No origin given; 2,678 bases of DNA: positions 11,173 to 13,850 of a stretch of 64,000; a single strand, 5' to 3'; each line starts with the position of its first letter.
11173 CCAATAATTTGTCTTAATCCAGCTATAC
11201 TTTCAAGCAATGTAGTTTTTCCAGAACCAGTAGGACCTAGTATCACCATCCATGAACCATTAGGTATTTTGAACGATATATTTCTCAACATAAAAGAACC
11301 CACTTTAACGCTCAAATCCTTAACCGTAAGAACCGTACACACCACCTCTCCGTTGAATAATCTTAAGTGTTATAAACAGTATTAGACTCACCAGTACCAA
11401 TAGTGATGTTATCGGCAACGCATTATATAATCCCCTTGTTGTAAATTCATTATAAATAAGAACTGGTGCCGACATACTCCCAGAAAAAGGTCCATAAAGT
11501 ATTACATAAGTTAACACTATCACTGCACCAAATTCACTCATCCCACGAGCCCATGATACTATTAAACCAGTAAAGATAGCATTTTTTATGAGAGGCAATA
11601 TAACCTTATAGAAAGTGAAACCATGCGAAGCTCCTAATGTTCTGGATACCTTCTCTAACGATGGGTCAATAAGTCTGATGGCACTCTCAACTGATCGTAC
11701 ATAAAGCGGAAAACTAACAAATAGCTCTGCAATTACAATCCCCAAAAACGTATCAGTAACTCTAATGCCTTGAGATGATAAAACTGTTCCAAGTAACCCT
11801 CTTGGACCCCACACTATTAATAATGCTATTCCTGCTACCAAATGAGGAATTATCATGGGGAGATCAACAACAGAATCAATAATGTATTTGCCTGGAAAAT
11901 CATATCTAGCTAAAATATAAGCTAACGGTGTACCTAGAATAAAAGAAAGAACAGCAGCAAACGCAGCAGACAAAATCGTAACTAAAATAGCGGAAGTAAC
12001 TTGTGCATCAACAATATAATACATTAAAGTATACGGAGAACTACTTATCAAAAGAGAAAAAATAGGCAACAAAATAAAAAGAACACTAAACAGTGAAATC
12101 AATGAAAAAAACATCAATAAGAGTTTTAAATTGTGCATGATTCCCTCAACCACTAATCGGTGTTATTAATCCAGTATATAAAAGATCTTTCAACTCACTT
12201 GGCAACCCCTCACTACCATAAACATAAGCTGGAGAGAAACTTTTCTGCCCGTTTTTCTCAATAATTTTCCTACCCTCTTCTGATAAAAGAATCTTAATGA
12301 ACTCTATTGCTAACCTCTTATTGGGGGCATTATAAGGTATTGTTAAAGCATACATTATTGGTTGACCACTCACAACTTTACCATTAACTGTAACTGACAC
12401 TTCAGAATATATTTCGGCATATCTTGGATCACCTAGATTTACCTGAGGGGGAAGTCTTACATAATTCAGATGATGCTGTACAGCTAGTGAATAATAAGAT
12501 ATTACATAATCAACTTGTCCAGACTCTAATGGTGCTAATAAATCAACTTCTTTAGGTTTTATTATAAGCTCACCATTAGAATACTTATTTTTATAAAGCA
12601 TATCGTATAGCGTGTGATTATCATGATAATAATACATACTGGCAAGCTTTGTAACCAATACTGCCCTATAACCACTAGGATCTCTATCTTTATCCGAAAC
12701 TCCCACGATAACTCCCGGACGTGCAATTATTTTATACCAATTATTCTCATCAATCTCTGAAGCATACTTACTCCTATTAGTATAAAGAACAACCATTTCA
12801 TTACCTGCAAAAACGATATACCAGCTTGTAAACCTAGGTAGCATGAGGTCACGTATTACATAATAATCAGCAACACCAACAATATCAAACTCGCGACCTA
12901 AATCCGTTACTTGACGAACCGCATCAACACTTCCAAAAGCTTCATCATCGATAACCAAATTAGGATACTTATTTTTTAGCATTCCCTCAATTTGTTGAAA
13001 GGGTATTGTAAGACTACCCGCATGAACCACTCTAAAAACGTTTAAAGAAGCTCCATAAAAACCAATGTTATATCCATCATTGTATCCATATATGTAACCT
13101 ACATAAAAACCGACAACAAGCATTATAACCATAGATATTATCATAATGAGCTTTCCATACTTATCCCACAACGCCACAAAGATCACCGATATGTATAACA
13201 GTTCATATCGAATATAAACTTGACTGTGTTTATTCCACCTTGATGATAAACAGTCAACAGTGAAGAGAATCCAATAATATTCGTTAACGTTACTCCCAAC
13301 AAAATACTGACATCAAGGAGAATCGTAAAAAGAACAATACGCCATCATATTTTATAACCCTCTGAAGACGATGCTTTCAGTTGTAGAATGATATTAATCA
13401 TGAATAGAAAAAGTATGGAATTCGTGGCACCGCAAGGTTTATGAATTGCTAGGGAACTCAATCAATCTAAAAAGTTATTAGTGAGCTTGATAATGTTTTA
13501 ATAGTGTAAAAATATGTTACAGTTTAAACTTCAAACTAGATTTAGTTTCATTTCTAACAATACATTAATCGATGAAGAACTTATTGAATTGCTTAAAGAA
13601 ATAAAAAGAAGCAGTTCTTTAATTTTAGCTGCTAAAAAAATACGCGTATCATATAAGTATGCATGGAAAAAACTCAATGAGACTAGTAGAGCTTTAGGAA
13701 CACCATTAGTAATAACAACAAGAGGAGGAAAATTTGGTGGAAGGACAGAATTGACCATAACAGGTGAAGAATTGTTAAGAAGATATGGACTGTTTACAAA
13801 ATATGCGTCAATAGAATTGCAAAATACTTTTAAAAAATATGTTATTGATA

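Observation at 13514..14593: ModE-like regulator fused to a PBP-like domain shared with the MoeA fusion at 61725-63701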

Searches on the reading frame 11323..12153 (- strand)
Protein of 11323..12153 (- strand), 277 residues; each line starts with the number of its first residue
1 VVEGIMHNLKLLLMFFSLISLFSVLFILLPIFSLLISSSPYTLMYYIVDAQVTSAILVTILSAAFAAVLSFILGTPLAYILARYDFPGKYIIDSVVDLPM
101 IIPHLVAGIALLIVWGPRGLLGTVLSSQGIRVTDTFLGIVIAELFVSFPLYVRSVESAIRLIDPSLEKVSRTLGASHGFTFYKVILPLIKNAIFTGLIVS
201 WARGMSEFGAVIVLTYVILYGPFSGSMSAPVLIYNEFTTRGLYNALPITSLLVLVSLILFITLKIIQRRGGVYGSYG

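Call 4: search_protein_families(library=pfam, proteins=[window:11323-12153:-], max_evalue=0.01)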
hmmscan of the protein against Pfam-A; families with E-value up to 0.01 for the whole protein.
window:11323-12153:- (277 aa): 1 family
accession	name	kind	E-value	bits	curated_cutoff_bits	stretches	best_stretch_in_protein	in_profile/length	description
PF00528.27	BPD_transp_1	-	4.4e-16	59.6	26.4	1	74-269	1-181/184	Binding-protein-dependent transport system inner membrane component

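Call 5: search_protein_families(library=ncbifam, proteins=[window:11323-12153:-], max_evalue=0.01)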
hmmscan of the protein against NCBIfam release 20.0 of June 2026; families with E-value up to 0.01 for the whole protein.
window:11323-12153:- (277 aa): 31 families (the best 25 are shown)
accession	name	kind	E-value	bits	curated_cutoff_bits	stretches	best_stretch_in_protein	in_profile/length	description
NF040839.1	tungstate_WtpB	equivalog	2e-71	240.5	340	1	13-269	3-250/251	tungstate ABC transporter permease WtpB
TIGR00969.1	3a0106s02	subfamily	1.5e-52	178.7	240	1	13-269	17-272/272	sulfate ABC transporter permease subunit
TIGR01581.1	Mo_ABC_porter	hypoth_equivalog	1.7e-51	174.9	210.3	1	36-260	3-223/225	ABC transporter permease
TIGR02139.1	permease_CysT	equivalog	1.9e-48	165.4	246.1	1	19-269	12-261/265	sulfate ABC transporter permease subunit CysT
TIGR02141.1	modB_ABC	equivalog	5.2e-45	153.6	182.6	1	58-269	2-208/208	molybdate ABC transporter permease subunit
NF008208.0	PRK10971.1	equivalog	4e-42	144.6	415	1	20-269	21-269/277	sulfate/thiosulfate ABC transporter permease CysT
TIGR02140.1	permease_CysW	equivalog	1.3e-37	129.7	329.1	1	17-269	7-258/261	sulfate ABC transporter permease subunit CysW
NF006939.0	PRK09421.1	equivalog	3.3e-37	128.1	262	1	49-216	5-173/230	molybdate ABC transporter permease subunit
NF008620.0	PRK11602.1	equivalog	1.6e-27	96.5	442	1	13-263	23-272/291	sulfate/thiosulfate ABC transporter permease CysW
TIGR03262.1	PhnU2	equivalog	2e-18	66.4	593.25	1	17-214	8-211/546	putative 2-aminoethylphosphonate ABC transporter permease subunit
NF011624.0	PRK15050.1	equivalog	2.3e-17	63.1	247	1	46-270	65-289/297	2-aminoethylphosphonate ABC transporter permease subunit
NF006955.0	PRK09433.2-3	equivalog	5.8e-15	54.9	801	1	23-197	20-201/543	thiamine/thiamine pyrophosphate ABC transporter permease ThiP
NF038017.1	ABC_perm1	subfamily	2e-14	54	100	1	63-214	5-149/184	ABC transporter permease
TIGR03226.1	PhnU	equivalog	7.6e-14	51.9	283.45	1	42-272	76-309/311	2-aminoethylphosphonate ABC transporter permease subunit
NF007047.0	PRK09500.1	equivalog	8.8e-14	51.7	326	1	50-268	54-253/257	spermidine/putrescine ABC transporter permease PotC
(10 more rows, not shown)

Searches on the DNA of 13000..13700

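Call 82: search_rna_families(source=window, start=13000, end=13700, threshold=evalue, max_evalue=1)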
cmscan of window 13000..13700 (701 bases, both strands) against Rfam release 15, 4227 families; matches with E-value up to 1: 1.
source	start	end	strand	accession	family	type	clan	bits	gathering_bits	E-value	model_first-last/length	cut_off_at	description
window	13567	13616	+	RF00221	SNORD43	Gene; snRNA; snoRNA; CD-box;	CL00059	17.3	45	0.98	1-64/64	no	Small nucleolar RNA SNORD43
